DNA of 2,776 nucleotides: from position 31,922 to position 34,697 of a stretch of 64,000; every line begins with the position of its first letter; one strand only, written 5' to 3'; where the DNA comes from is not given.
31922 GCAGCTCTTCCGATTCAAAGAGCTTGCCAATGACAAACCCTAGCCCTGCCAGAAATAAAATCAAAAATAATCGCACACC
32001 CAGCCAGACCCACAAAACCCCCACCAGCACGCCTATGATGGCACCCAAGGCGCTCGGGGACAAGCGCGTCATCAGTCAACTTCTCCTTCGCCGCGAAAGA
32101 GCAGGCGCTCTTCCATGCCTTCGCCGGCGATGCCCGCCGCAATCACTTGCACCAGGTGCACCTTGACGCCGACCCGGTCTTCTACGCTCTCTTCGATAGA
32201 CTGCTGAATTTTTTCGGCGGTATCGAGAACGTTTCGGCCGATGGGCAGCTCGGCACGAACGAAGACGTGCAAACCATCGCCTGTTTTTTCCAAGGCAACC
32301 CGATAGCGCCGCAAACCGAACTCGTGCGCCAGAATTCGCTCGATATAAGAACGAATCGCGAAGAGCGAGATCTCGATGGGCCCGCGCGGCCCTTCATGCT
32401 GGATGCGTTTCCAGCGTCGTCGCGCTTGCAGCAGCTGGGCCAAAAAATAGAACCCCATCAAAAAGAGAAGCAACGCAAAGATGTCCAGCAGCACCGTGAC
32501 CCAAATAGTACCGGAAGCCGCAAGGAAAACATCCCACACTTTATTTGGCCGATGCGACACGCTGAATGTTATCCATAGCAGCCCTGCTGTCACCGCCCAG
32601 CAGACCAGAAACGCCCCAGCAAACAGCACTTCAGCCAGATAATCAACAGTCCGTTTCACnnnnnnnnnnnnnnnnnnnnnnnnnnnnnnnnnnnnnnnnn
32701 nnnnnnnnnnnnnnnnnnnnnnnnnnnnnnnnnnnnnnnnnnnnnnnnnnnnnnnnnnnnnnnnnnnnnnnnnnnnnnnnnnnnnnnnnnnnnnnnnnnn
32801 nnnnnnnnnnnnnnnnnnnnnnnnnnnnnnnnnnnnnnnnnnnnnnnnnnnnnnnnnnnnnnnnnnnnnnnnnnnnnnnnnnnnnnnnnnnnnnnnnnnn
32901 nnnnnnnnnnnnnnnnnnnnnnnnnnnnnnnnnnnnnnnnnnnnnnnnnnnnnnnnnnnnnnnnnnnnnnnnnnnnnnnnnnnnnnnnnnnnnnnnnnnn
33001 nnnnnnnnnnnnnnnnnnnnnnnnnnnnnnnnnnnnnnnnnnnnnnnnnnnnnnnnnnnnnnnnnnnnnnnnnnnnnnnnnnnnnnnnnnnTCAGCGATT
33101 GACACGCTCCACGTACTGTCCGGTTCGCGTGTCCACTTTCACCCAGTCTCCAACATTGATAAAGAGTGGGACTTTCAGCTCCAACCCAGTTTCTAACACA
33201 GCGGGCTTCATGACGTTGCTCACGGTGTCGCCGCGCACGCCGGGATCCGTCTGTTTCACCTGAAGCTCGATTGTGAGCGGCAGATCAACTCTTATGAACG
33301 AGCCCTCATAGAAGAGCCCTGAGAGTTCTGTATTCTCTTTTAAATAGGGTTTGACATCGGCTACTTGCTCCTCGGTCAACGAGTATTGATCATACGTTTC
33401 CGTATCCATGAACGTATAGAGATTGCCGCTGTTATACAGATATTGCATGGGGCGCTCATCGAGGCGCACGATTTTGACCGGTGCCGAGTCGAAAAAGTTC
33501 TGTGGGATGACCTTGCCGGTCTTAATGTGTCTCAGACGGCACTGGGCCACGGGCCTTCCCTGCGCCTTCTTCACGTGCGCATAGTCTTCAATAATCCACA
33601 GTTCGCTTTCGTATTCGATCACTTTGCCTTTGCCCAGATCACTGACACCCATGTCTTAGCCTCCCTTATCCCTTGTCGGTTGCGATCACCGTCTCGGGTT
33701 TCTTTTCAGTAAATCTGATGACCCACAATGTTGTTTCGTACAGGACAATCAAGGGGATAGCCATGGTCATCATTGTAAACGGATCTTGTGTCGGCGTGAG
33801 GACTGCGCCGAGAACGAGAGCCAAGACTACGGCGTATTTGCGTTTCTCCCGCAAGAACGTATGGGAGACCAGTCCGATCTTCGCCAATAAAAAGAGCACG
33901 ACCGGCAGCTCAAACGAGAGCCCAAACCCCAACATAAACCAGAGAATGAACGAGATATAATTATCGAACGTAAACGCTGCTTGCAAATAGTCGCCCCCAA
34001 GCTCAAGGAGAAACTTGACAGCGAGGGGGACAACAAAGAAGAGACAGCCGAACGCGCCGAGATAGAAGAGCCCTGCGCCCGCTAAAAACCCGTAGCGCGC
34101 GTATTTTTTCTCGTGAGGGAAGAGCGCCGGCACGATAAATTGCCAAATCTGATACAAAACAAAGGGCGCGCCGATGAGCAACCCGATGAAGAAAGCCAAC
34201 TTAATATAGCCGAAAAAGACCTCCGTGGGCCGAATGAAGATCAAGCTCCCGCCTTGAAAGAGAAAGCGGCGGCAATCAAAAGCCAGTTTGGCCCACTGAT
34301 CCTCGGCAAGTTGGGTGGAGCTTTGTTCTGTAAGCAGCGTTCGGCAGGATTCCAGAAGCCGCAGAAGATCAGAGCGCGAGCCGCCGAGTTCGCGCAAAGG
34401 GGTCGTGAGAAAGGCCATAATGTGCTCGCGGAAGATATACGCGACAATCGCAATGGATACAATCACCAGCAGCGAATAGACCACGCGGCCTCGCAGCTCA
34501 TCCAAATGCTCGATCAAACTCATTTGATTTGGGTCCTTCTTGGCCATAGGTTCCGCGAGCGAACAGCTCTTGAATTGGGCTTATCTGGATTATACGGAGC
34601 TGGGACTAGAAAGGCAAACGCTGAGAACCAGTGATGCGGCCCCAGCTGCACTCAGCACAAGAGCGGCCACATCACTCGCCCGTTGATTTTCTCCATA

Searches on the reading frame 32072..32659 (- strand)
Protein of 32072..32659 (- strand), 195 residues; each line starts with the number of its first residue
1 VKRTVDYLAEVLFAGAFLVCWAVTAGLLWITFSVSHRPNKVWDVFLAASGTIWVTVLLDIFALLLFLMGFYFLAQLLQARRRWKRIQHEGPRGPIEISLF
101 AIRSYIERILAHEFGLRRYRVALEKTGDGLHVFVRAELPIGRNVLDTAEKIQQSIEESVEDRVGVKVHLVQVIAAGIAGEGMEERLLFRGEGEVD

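Call 34: search_protein_families(library=pfam, proteins=[window:32072-32659:-], max_evalue=0.001)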
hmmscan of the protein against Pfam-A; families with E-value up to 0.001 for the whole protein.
window:32072-32659:- (195 aa): 1 family
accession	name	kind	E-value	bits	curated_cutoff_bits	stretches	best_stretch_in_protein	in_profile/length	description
PF03780.18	Asp23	-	0.00065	20.5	28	1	120-177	49-107/108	Asp23 family, cell envelope-related function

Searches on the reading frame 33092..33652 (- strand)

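Call 34: search_protein_families(library=pfam, proteins=[window:33092-33652:-], max_evalue=0.001)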
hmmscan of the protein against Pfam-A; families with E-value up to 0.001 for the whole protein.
window:33092-33652:- (186 aa): 3 families
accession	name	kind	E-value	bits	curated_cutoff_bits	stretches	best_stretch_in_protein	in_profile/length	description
PF09285.17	Elong-fact-P_C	-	1.4e-27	95.6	25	1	128-183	1-56/56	Elongation factor P, C-terminal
PF01132.26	EFP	-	8.7e-22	77.3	27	1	67-119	1-53/54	Elongation factor P (EF-P) OB domain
PF08207.18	EFP_N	-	4.1e-11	43.2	23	1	3-53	2-52/58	Elongation factor P (EF-P) KOW-like domain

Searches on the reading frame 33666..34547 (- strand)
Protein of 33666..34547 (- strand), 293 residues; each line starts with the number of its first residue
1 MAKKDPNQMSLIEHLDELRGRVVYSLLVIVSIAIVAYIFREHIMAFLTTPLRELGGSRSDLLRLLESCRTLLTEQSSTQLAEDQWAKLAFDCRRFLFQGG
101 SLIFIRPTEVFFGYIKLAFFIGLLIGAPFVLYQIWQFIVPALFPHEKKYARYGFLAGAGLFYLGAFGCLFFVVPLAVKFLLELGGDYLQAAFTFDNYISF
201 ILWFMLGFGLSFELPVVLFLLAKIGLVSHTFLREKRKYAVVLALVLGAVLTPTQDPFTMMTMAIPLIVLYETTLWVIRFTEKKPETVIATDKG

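Call 34: search_protein_families(library=pfam, proteins=[window:33666-34547:-], max_evalue=0.001)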
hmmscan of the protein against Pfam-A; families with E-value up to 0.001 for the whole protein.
window:33666-34547:- (293 aa): 1 family
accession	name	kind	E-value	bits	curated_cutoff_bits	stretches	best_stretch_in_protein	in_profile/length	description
PF00902.23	TatC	-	1e-66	225.1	25.1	1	13-265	1-208/208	Sec-independent protein translocase protein (TatC)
